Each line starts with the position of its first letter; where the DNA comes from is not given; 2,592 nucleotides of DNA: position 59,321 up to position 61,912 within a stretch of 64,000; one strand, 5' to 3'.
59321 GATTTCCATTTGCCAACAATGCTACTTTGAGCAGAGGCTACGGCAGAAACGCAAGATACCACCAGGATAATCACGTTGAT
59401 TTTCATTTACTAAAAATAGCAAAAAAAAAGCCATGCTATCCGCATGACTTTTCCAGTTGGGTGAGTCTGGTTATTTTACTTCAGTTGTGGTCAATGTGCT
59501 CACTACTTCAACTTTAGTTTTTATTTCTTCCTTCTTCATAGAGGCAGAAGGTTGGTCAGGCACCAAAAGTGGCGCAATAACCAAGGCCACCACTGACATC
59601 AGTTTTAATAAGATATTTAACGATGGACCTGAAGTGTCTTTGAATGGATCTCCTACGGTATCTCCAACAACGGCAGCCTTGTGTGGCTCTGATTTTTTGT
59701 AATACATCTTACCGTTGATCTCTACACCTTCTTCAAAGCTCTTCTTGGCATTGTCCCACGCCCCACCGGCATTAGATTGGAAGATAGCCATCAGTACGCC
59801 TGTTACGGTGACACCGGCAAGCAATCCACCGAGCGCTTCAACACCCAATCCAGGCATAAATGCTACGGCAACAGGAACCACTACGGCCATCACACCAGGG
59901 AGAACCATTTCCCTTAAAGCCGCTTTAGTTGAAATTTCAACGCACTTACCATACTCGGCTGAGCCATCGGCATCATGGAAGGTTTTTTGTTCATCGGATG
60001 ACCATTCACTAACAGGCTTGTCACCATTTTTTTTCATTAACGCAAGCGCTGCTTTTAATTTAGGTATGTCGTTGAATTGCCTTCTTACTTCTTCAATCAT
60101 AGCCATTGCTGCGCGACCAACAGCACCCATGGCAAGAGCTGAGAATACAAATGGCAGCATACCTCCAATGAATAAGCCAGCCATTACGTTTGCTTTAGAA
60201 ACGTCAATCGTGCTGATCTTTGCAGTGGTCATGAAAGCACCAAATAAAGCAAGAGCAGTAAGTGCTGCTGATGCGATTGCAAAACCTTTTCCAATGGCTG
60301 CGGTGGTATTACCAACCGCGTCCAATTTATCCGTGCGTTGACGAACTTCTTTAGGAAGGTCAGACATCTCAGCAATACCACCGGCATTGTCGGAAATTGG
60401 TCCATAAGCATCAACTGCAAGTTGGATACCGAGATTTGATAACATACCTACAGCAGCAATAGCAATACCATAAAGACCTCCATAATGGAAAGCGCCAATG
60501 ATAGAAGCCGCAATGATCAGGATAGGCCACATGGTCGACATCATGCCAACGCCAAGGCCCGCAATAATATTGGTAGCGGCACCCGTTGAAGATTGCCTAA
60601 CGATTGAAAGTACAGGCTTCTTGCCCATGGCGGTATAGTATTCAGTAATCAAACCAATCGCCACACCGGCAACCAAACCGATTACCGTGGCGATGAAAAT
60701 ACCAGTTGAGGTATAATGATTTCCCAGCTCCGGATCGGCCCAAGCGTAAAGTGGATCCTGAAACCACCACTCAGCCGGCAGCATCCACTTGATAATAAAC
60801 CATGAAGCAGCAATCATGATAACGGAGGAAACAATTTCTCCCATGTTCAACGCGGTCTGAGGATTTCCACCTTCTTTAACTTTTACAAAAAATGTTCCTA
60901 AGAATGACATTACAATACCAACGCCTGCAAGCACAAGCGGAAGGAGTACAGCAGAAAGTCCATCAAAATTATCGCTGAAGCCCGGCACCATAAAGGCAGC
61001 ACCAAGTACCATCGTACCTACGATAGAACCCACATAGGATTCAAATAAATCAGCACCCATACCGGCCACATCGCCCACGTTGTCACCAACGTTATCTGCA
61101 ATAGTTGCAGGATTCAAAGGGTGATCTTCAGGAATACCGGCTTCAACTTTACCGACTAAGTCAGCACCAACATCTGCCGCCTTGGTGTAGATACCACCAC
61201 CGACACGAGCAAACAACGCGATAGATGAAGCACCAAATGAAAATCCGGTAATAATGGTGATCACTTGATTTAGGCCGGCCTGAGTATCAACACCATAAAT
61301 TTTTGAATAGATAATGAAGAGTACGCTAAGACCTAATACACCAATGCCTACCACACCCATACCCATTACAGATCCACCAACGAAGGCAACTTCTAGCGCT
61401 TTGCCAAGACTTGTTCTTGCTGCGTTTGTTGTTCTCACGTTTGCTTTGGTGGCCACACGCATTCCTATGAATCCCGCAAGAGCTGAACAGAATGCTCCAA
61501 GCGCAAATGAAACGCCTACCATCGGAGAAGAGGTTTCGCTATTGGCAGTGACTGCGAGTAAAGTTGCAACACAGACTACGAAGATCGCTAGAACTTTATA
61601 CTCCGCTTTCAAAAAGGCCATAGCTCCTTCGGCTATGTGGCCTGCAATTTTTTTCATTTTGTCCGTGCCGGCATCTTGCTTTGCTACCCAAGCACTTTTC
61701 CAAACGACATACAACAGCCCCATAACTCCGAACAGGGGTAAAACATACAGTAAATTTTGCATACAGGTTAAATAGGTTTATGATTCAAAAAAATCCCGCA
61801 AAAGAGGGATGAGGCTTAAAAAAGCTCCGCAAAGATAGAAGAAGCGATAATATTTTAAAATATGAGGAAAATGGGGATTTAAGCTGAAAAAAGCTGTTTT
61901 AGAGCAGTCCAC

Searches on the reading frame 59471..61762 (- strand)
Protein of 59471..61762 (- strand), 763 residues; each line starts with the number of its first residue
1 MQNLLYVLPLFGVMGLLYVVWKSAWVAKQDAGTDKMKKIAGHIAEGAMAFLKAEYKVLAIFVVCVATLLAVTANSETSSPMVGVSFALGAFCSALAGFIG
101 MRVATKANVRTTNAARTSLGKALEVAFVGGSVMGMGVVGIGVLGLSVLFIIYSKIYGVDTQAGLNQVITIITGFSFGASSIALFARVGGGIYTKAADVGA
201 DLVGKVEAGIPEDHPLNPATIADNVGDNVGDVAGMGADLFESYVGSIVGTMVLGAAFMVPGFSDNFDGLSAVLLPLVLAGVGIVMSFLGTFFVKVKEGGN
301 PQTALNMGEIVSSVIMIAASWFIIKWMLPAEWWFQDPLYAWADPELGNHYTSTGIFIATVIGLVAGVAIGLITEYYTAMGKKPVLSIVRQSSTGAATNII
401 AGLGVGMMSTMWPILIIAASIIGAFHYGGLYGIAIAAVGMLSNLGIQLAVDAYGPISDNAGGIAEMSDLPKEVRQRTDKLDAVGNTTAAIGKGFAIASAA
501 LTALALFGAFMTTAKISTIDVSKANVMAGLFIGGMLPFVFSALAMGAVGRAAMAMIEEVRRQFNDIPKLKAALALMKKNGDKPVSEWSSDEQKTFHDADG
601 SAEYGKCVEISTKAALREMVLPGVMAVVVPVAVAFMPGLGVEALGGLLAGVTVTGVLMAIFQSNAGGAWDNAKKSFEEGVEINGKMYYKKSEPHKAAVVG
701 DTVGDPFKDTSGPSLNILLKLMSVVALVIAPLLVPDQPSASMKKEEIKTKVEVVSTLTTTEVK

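Call 77: search_protein_families(library=pfam, proteins=[window:59471-61762:-], max_evalue=0.00001)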
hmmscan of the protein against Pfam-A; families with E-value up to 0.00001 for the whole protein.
window:59471-61762:- (763 aa): 1 family
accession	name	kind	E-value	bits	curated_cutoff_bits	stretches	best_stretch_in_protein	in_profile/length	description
PF03030.21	H_PPase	-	3.3e-266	885.5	29.7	1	13-729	1-645/645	Inorganic H+ pyrophosphatase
